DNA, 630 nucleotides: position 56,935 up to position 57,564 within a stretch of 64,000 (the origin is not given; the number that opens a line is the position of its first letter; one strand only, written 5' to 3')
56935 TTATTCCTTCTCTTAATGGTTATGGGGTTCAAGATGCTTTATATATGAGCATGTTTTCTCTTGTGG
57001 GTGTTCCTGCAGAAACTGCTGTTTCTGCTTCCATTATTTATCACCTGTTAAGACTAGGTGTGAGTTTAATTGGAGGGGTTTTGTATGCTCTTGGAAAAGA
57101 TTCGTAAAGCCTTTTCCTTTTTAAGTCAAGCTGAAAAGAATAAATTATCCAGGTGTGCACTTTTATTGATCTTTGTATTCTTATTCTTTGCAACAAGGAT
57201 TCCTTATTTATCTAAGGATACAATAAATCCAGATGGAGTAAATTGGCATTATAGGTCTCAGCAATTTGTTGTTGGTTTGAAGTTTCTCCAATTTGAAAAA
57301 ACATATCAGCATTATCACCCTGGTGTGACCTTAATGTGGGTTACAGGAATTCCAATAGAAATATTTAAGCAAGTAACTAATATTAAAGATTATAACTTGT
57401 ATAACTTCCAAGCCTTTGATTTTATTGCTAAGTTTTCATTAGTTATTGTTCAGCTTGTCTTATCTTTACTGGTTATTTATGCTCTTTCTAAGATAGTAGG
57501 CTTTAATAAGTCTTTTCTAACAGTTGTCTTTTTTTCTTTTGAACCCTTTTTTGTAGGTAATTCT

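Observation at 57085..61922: Three tandem ArnT/PMT-like GT-C paralogs joined by 20-nt overlapping starts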

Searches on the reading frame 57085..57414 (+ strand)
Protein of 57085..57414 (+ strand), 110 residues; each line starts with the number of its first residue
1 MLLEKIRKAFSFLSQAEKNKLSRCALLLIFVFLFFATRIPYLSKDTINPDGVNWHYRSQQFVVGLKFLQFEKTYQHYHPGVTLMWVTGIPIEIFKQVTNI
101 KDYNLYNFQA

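Call 75: search_solved_structures(query=window:57085-57414:+, max_evalue=10, show_alignments=3)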
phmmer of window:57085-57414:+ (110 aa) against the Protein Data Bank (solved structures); distinct sequences matched with E-value up to 10: 7.
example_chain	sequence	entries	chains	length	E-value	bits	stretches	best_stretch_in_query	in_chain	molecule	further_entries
4pq8_A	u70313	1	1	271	0.004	20.4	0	86-109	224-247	DESIGNED PROTEIN OR465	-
4psj_A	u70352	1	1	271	0.03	17.6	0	86-107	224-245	OR464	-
4r6f_A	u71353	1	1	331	0.031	17.5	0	86-109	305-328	Leucine rich repeat DLRR_I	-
4r5d_A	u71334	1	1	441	0.045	17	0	86-109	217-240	Leucine rich repeat protein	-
4r6g_A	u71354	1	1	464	0.097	15.9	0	86-109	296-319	leucine rich repeats DLRR_K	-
4r6j_A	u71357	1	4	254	0.31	14.3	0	86-109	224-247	Lucine rich repeats DLRR_H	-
4k68_A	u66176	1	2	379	0.75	13.1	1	42-95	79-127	GH10 xylanase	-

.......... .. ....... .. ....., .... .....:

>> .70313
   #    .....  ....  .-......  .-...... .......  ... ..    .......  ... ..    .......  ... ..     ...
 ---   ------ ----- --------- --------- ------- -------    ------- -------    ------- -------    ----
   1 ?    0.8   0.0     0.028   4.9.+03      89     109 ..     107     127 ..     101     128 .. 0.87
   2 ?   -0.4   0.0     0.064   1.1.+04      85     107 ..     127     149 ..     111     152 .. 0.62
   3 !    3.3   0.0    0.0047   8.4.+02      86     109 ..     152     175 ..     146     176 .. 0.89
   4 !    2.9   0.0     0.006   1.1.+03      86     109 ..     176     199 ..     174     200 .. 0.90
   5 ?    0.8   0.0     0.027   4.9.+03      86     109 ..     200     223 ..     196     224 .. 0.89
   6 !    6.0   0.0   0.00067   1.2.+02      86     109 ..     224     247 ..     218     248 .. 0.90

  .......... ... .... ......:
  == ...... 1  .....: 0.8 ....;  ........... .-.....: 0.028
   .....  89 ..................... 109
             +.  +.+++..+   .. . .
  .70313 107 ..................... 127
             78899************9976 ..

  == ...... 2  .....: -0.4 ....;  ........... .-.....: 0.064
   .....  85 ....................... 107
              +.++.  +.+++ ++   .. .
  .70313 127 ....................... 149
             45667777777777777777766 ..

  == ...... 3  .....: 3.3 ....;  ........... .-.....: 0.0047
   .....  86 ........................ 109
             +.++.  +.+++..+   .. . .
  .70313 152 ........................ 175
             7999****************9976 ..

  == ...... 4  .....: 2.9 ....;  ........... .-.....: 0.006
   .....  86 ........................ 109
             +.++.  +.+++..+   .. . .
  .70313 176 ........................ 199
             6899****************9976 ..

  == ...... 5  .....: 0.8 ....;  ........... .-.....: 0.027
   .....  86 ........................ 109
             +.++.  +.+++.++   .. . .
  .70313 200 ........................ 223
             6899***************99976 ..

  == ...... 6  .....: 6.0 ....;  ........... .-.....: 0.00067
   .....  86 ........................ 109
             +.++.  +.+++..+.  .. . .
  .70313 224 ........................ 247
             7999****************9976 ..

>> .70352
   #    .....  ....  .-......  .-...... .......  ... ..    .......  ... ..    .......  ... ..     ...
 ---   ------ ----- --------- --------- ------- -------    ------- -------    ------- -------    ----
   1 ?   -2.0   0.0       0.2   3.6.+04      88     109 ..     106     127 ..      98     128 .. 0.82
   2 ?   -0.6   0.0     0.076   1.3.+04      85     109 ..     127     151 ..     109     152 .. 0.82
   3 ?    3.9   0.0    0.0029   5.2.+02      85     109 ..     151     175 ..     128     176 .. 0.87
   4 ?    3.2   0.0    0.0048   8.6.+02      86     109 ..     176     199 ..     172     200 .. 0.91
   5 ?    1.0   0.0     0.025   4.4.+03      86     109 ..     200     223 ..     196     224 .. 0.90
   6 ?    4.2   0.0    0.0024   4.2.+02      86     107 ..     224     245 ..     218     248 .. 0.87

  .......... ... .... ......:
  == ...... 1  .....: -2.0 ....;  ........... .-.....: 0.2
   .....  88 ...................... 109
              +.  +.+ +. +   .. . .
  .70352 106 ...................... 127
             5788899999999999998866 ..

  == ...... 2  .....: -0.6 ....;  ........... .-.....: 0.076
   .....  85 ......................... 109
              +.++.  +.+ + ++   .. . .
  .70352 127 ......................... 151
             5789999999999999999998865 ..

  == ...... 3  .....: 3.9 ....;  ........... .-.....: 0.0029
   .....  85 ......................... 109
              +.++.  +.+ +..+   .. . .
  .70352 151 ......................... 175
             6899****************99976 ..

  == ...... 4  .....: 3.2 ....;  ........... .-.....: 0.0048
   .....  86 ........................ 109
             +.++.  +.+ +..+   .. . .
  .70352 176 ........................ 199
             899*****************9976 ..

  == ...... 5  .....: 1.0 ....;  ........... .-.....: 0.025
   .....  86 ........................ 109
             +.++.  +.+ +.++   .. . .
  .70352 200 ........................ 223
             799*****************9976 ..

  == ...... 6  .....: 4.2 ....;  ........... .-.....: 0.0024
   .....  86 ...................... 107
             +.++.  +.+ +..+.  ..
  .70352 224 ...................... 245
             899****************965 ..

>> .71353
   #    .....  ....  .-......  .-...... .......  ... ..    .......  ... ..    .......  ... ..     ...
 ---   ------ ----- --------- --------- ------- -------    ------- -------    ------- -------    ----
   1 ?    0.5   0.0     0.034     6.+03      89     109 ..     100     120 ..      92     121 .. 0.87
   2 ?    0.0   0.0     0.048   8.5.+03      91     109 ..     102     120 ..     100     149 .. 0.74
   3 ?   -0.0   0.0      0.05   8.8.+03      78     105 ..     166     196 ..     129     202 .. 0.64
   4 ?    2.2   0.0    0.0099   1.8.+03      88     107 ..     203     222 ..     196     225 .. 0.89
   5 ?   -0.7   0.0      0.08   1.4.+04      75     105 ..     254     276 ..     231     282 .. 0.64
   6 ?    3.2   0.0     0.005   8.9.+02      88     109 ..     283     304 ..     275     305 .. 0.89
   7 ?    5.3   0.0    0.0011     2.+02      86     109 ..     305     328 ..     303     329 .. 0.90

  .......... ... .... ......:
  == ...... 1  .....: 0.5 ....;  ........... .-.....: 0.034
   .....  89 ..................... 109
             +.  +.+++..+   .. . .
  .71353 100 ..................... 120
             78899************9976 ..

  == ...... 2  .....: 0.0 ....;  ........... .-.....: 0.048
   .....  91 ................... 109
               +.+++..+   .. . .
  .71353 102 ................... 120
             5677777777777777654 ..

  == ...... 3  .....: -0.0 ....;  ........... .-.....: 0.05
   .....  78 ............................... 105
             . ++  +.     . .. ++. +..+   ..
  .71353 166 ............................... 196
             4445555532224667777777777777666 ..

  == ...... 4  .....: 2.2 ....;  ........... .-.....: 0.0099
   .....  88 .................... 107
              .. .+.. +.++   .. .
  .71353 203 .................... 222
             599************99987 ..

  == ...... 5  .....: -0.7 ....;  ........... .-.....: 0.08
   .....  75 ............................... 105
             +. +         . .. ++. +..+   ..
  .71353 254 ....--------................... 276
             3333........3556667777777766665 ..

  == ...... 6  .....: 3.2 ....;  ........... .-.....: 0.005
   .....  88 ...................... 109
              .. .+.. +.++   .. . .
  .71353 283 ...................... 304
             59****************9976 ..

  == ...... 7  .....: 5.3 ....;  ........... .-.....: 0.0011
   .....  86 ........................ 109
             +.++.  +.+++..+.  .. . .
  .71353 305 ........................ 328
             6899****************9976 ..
